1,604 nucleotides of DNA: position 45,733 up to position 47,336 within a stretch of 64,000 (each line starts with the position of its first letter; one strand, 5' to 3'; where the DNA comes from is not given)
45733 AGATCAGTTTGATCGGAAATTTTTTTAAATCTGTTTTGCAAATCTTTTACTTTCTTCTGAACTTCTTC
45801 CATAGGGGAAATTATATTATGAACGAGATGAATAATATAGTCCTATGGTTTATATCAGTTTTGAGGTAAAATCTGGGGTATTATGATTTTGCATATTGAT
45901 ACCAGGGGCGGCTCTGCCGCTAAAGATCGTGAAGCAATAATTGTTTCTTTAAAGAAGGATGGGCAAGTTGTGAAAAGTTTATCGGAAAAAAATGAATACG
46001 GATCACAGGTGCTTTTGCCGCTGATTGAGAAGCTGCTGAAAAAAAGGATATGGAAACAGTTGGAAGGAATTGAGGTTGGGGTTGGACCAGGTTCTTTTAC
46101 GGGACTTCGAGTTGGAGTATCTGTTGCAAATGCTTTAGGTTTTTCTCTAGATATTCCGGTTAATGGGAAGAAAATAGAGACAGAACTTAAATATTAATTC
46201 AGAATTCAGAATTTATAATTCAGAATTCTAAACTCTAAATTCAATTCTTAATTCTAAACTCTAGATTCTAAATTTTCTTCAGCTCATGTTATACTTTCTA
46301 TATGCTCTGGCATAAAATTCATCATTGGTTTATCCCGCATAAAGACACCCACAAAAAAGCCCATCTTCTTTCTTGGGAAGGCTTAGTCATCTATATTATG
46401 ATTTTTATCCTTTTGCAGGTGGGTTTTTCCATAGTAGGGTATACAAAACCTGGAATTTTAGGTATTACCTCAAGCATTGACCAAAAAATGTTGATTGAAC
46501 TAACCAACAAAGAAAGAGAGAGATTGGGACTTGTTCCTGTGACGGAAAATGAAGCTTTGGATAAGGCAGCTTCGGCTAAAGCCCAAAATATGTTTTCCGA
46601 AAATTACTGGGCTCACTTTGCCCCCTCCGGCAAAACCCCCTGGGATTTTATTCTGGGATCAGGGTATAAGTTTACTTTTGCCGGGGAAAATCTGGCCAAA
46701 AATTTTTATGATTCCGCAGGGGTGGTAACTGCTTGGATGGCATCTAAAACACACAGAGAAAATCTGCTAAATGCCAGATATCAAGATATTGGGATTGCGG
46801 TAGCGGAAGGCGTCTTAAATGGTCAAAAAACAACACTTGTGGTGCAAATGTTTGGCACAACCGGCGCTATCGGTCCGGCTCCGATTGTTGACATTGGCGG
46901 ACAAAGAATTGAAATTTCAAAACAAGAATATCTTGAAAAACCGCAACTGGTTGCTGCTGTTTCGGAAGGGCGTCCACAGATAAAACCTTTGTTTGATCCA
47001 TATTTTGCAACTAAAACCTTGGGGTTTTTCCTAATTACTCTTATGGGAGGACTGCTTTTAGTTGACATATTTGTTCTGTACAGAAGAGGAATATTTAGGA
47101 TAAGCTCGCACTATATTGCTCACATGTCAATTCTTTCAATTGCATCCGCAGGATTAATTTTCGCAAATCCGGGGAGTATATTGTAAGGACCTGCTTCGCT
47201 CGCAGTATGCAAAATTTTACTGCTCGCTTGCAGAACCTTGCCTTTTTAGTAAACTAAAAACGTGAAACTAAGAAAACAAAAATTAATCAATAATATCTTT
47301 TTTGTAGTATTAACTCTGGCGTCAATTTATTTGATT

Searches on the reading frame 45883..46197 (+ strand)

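Call 67: search_protein_families(library=pfam, proteins=[window:45883-46197:+], max_evalue=0.0001)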
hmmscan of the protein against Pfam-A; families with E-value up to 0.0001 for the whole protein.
window:45883-46197:+ (104 aa): 1 family
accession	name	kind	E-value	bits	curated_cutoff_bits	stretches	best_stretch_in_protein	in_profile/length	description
PF00814.31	TsaD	-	7.2e-13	49.3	24.8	1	41-93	30-84/264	tRNA N6-adenosine threonylcarbamoyltransferase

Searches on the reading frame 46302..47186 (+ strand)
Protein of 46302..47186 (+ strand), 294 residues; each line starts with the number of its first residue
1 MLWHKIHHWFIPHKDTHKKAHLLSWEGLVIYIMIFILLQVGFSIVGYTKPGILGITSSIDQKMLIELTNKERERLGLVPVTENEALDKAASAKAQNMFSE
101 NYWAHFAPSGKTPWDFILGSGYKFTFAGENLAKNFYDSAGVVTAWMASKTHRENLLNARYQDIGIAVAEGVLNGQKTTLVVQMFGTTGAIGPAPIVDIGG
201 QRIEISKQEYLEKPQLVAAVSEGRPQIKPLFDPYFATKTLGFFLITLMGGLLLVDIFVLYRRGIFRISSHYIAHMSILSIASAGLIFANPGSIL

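Call 67: search_protein_families(library=pfam, proteins=[window:46302-47186:+], max_evalue=0.0001)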
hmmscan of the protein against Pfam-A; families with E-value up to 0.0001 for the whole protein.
window:46302-47186:+ (294 aa): 1 family
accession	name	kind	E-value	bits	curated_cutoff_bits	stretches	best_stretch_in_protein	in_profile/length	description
PF00188.32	CAP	-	6.9e-17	62.8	21.1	1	66-173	2-108/117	Cysteine-rich secretory protein family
